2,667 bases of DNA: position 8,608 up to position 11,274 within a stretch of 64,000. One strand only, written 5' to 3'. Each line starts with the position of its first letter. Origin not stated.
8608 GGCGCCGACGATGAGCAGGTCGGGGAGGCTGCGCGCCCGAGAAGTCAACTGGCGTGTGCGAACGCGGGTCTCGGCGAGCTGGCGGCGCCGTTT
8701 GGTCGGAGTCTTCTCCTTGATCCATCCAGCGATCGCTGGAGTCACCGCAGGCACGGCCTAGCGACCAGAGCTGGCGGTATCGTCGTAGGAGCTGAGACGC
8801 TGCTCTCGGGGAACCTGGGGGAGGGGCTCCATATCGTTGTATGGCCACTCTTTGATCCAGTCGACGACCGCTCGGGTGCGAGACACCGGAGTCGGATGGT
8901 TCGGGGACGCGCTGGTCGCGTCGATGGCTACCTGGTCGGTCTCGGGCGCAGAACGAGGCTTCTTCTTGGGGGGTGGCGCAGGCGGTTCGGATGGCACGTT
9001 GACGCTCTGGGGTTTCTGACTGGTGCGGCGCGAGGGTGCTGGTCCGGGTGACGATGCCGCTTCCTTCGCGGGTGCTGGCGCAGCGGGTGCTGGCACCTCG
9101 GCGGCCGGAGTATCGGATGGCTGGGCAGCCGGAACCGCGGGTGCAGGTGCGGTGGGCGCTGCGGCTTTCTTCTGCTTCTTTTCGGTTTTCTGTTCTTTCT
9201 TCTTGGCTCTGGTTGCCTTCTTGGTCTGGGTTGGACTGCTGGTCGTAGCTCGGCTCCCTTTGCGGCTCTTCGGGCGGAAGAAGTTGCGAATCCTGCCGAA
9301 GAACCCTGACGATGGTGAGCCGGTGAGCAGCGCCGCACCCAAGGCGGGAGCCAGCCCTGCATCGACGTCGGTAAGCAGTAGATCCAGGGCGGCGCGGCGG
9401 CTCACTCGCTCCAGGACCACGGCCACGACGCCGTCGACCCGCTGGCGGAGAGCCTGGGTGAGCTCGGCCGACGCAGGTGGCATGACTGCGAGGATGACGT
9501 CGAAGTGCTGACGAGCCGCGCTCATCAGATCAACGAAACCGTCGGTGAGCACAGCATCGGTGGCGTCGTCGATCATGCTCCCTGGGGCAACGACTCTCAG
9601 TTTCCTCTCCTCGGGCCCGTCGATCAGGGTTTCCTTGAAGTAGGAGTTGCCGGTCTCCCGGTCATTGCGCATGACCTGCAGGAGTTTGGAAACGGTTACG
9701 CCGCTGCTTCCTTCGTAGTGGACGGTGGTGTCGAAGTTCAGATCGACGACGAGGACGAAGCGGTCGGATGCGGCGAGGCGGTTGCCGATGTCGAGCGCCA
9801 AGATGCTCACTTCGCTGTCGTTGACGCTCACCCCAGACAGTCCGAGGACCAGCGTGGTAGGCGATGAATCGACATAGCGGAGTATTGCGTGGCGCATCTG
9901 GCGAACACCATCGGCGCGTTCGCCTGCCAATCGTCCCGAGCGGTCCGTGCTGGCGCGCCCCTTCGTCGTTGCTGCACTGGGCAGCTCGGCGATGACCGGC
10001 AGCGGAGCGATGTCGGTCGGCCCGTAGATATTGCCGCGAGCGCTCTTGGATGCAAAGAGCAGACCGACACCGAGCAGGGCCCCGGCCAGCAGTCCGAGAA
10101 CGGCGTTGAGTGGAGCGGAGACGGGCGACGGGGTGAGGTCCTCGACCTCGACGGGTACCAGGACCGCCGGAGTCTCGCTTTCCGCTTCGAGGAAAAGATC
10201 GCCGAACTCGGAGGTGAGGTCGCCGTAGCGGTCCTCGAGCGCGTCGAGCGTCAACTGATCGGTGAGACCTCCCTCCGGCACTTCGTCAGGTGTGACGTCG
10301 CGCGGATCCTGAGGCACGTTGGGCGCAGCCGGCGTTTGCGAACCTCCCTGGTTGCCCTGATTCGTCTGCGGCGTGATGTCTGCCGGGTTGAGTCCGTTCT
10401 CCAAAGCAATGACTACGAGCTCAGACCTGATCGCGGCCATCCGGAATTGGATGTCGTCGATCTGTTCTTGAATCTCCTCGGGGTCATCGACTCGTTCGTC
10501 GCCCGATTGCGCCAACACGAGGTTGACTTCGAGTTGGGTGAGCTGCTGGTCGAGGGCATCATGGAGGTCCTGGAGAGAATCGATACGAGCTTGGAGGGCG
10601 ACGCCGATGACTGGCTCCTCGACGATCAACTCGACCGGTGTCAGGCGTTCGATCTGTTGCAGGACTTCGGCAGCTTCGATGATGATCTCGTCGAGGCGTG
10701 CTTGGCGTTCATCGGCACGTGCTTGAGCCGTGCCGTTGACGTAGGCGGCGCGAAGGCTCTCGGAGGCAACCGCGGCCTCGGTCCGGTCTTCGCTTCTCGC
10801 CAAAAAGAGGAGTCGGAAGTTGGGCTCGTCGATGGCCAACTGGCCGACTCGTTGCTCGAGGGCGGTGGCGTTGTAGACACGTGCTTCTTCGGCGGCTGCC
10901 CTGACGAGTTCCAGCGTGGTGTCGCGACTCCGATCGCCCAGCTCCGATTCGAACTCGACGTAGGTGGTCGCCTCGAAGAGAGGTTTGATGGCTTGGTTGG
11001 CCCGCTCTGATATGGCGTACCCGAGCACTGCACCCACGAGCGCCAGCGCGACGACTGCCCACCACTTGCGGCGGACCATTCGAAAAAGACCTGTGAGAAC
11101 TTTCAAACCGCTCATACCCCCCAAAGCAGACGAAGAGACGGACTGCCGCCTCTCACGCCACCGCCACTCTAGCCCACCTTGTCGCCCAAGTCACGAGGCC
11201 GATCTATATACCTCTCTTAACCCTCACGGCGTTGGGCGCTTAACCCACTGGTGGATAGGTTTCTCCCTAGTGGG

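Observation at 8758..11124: BY-kinase/Wzz-like co-polymerase with a dead P-loop and a histone-like K/A/P tail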

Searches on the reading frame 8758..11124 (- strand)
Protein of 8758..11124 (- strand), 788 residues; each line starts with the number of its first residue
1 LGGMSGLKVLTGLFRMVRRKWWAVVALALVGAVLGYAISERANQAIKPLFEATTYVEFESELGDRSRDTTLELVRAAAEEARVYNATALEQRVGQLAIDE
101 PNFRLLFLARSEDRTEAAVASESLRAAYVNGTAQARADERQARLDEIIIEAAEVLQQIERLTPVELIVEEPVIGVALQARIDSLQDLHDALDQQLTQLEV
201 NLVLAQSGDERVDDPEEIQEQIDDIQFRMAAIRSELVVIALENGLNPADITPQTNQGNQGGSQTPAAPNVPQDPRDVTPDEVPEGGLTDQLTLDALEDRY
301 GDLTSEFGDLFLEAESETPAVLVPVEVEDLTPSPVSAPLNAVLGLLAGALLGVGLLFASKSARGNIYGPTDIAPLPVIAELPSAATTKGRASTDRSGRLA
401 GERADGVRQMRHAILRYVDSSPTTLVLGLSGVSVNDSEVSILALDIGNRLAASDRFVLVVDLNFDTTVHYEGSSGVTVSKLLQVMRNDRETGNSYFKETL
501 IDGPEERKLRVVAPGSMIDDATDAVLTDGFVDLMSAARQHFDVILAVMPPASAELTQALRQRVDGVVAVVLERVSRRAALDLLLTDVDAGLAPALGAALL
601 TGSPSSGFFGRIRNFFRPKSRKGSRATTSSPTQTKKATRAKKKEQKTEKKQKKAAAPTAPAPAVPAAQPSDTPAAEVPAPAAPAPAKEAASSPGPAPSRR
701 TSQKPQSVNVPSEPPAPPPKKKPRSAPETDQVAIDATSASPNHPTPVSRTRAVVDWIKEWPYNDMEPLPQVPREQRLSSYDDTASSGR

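Call 3: search_protein_families(library=pfam, proteins=[window:8758-11124:-], max_evalue=1)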
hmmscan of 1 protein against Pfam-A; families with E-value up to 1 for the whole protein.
window:8758-11124:- (788 aa): 6 families
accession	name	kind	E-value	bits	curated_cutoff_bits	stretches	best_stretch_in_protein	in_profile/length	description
PF02706.20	Wzz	-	0.001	19.8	25.5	1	10-65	5-56/91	Chain length determinant protein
PF23204.1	KIF21A_2nd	-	0.0048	17.7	27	1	176-235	13-76/90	KIF21A-like domain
PF14282.11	FlxA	-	0.0094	16.5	26.3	1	178-234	16-70/101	FlxA-like protein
PF07730.19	HisKA_3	-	0.019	15.9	24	1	185-226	7-46/68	Histidine kinase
PF20177.3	DUF6542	-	0.034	14.5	27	1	19-52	2-35/123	Domain of unknown function (DUF6542)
PF07476.17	MAAL_C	-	0.11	12.1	27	1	152-229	93-165/249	Methylaspartate ammonia-lyase C-terminus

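Call 4: search_protein_families(library=ncbifam, proteins=[window:8758-11124:-], max_evalue=1)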
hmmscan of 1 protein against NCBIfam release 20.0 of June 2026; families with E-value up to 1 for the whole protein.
window:8758-11124:- (788 aa): 2 families
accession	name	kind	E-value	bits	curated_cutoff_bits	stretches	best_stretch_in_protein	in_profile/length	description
NF005846.3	PRK07764.1-6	equivalog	7.1e-05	22.1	625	1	524-749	333-543/628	DNA polymerase III subunit gamma and tau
TIGR01007.1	eps_fam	subfamily_domain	0.0053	16.3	108.05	1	505-573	92-161/204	polysaccharide biosynthesis tyrosine autokinase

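Call 7: find_homologous_proteins(query=window:8758-11124:-)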
Query window:8758-11124:- (788 aa): 3 proteins with E <= 0.001 among 8000 candidates.
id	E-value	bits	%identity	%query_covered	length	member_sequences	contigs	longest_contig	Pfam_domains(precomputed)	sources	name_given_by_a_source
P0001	0.0e+0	1652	100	98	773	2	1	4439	-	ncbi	-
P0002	0.0e+0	1329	81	98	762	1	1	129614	-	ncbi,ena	-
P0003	2.6e-55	206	30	76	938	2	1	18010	PF13469.13,PF00685.34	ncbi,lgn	-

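Call 12: find_encoding_contigs(protein=P0002, flank=10000, max_places=3)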
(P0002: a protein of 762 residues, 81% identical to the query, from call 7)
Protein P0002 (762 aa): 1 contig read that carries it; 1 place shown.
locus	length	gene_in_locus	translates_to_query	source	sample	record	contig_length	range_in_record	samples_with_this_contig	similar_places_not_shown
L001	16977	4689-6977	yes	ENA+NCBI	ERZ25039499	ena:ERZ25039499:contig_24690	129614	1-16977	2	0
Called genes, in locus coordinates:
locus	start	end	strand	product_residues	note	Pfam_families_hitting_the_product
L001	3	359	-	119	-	?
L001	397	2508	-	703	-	PF24606:CEMIP_beta-hel, PF13229:Beta_helix (faint), PF00395:SLH (faint)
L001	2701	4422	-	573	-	-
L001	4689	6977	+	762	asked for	-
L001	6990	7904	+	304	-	PF00685:Sulfotransfer_1, PF13469:Sulfotransfer_3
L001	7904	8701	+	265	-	PF01522:Polysacc_deac_1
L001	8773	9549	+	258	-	PF13469:Sulfotransfer_3 (weak)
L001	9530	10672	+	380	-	PF13439:Glyco_transf_4, PF13579:Glyco_trans_4_4, PF20706:GT4-conflict, PF00534:Glycos_transf_1, PF13692:Glyco_trans_1_4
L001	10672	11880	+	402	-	PF13439:Glyco_transf_4, PF13579:Glyco_trans_4_4, PF20706:GT4-conflict (weak), PF00534:Glycos_transf_1, PF13692:Glyco_trans_1_4, PF13524:Glyco_trans_1_2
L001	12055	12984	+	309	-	PF00005:ABC_tran, PF13304:AAA_21 (weak)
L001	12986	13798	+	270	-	PF01061:ABC2_membrane, PF12698:ABC2_membrane_3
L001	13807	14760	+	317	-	PF00685:Sulfotransfer_1, PF13469:Sulfotransfer_3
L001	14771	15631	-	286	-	PF00685:Sulfotransfer_1, PF13469:Sulfotransfer_3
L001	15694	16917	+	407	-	-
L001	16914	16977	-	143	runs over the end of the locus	-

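Call 13: find_encoding_contigs(protein=P0003, flank=10000, max_places=3)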
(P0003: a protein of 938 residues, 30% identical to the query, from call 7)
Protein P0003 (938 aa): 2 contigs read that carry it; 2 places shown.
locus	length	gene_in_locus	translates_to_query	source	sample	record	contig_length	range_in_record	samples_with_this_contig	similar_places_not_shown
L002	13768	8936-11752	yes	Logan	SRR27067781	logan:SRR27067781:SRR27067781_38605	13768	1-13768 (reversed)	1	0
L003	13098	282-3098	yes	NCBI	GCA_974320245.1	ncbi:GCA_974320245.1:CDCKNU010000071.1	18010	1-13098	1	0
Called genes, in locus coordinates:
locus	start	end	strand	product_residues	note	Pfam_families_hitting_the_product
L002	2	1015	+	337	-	?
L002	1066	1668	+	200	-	PF00072:Response_reg, PF00196:GerE, PF08281:Sigma70_r4_2 (weak)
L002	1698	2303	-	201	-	-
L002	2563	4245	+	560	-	PF24606:CEMIP_beta-hel (weak)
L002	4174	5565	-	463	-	-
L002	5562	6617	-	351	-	PF13480:Acetyltransf_6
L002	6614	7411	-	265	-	PF01522:Polysacc_deac_1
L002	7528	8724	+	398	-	PF13439:Glyco_transf_4, PF13579:Glyco_trans_4_4, PF20706:GT4-conflict, PF00534:Glycos_transf_1, PF13692:Glyco_trans_1_4, PF13524:Glyco_trans_1_2 (weak)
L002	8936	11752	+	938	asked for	PF00685:Sulfotransfer_1, PF13469:Sulfotransfer_3 (faint)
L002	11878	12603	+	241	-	PF01522:Polysacc_deac_1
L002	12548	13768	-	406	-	?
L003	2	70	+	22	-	?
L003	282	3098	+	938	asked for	PF00685:Sulfotransfer_1, PF13469:Sulfotransfer_3 (faint)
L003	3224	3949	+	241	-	PF01522:Polysacc_deac_1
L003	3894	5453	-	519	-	PF00395:SLH (faint)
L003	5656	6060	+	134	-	-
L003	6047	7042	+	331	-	-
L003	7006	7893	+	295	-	PF00685:Sulfotransfer_1, PF13469:Sulfotransfer_3 (faint)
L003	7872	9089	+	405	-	PF13439:Glyco_transf_4, PF20706:GT4-conflict (weak), PF00534:Glycos_transf_1, PF13692:Glyco_trans_1_4, PF13524:Glyco_trans_1_2 (weak)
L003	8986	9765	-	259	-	PF00685:Sulfotransfer_1, PF13469:Sulfotransfer_3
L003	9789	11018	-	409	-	-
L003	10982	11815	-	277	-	PF00535:Glycos_transf_2, PF10111:Glyco_tranf_2_2, PF13641:Glyco_tranf_2_3 (weak)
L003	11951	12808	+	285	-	PF00685:Sulfotransfer_1, PF13469:Sulfotransfer_3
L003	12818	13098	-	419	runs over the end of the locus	-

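Call 17: search_protein_families(library=pfam, alignment_id=A1, max_evalue=0.001)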
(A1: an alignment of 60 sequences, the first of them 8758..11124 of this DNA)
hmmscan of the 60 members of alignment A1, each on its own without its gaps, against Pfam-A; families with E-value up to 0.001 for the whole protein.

A. member 1, window:8758-11124:- (788 aa): 1 family
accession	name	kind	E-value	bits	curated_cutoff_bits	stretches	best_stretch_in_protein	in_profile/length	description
PF02706.20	Wzz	-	0.001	19.8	25.5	0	10-65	5-56/91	Chain length determinant protein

B. families by the number of members that match (of 60 scanned): 7 families
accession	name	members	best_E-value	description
PF02706.20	Wzz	9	1.6e-05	Chain length determinant protein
PF00685.33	Sulfotransfer_1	2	7.7e-16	Sulfotransferase domain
PF13469.12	Sulfotransfer_3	2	1.4e-14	Sulfotransferase family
PF01522.26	Polysacc_deac_1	1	9.4e-24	Polysaccharide deacetylase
PF16326.10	ABC_tran_CTD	1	2.5e-05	ABC transporter C-terminal domain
PF13500.12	AAA_26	1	0.00025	AAA domain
PF01656.29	CbiA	1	0.0006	CobQ/CobB/MinD/ParA nucleotide binding domain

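Call 19: search_solved_structures(query=A1, max_evalue=1, show_alignments=3)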
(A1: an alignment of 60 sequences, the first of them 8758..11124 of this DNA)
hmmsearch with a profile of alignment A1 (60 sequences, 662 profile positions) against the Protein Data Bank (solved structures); distinct sequences matched with E-value up to 1: 113 (the best 60 are shown).
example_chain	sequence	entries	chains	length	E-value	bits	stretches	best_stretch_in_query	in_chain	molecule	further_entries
7ni2_A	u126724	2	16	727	6.7e-28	100.7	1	115-554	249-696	Tyrosine-protein kinase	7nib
9i2q_D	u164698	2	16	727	9.5e-28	100.2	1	115-553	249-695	Putative transmembrane protein Wzc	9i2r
9exo_H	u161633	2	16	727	1.1e-27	100.1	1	115-553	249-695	Putative transmembrane protein Wzc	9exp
9exq_D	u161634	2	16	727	1.1e-27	100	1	115-553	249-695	Putative transmembrane protein Wzc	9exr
7nhr_A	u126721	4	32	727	1.2e-27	99.9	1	115-553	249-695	Putative transmembrane protein Wzc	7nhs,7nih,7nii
9r62_I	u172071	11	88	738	6.9e-23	84.2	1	105-554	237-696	Tyrosine-protein kinase wzc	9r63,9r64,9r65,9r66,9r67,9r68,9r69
9xgv_A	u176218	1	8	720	8.2e-23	83.9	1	106-554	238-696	Tyrosine-protein kinase wzc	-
3cio_A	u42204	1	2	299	3.8e-19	71.8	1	358-553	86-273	Tyrosine-protein kinase etk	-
6z0p_A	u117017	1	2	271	2e-16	62.8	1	358-553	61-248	BceF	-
3la6_A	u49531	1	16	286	5.9e-16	61.3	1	358-554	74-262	Tyrosine-protein kinase wzc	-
2ved_A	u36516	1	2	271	1.2e-14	57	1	309-555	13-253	MEMBRANE PROTEIN CAPA1, PROTEIN TYROSINE KINASE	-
3bfv_A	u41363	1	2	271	6.4e-14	54.5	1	309-555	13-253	Membrane protein CapA1, Protein tyrosine kinase,Protein tyrosine kinase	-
4jmp_A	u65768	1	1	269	4.2e-13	51.8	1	327-555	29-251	C-terminal fragment of CapA, Protein tyrosine kinase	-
4jlv_A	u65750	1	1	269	1.6e-12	49.9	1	392-555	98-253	C-terminal fragment of Membrane protein CapA1, Putative uncharacterized protein capB1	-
6u1q_A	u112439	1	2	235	4.9e-12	48.3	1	396-555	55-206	VpsO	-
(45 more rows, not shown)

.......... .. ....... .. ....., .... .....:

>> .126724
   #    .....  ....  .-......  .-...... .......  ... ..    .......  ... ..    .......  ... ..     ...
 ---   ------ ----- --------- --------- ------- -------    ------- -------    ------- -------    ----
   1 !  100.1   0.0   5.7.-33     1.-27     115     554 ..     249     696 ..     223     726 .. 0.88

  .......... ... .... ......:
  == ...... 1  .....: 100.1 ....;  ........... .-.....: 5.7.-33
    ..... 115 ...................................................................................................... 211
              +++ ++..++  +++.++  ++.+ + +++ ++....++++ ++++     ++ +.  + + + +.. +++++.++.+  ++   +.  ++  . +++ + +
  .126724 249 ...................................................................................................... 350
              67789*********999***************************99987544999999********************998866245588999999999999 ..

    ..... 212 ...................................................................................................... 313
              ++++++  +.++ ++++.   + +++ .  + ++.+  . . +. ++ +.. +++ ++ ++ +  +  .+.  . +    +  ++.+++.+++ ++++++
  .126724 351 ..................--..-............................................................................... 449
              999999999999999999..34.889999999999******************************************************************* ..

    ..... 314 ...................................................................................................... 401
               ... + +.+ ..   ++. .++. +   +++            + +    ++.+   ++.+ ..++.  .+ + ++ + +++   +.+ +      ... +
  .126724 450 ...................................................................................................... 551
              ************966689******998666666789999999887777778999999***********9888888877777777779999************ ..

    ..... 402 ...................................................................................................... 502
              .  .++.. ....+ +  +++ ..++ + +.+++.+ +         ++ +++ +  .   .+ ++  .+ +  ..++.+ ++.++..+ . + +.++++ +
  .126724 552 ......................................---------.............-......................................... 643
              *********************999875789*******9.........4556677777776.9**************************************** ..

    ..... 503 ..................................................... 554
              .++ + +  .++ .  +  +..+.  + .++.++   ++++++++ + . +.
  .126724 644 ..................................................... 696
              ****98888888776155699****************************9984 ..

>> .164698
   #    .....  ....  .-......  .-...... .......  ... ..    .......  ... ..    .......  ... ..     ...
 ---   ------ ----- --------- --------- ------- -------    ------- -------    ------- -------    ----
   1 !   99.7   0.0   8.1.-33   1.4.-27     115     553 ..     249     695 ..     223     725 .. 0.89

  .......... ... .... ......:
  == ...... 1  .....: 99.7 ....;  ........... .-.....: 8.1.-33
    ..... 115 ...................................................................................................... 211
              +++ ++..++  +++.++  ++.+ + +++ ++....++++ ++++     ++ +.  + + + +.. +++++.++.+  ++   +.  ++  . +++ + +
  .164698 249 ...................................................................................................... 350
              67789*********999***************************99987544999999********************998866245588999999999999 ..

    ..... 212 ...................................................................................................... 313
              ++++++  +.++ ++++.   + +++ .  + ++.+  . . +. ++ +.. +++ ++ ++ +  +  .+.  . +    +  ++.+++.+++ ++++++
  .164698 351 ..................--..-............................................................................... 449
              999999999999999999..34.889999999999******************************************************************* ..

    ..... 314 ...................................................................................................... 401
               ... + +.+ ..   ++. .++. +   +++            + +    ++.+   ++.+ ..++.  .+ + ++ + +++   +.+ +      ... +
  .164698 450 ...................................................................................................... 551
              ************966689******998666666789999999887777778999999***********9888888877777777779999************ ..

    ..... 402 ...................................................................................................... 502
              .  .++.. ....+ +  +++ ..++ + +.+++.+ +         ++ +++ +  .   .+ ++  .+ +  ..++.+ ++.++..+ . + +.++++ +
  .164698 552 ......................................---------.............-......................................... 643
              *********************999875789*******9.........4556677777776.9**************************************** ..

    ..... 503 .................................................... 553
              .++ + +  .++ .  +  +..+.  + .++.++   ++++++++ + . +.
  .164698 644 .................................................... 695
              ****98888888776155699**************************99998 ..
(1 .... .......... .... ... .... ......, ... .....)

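Call 23: find_related_loci(query=A2, collection=genome_contigs, flank=10000)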
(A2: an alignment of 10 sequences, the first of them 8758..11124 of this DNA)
Query A2 (788 aa) in genome_contigs; peptide patterns used: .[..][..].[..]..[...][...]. (x = any residue, [..] = any of these).
99 stretches matched a pattern; 1 encode a relative of the query (tblastn E <= 1e-3); 1 distinct loci.
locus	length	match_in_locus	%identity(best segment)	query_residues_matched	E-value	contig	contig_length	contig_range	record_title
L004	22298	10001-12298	35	13-776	3e-122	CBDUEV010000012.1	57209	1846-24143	MAG TPA_asm: uncultured Acidimicrobiia bacterium isolate SRR22808131_binner123_Refined_46 genome assembly, contig: ERZ25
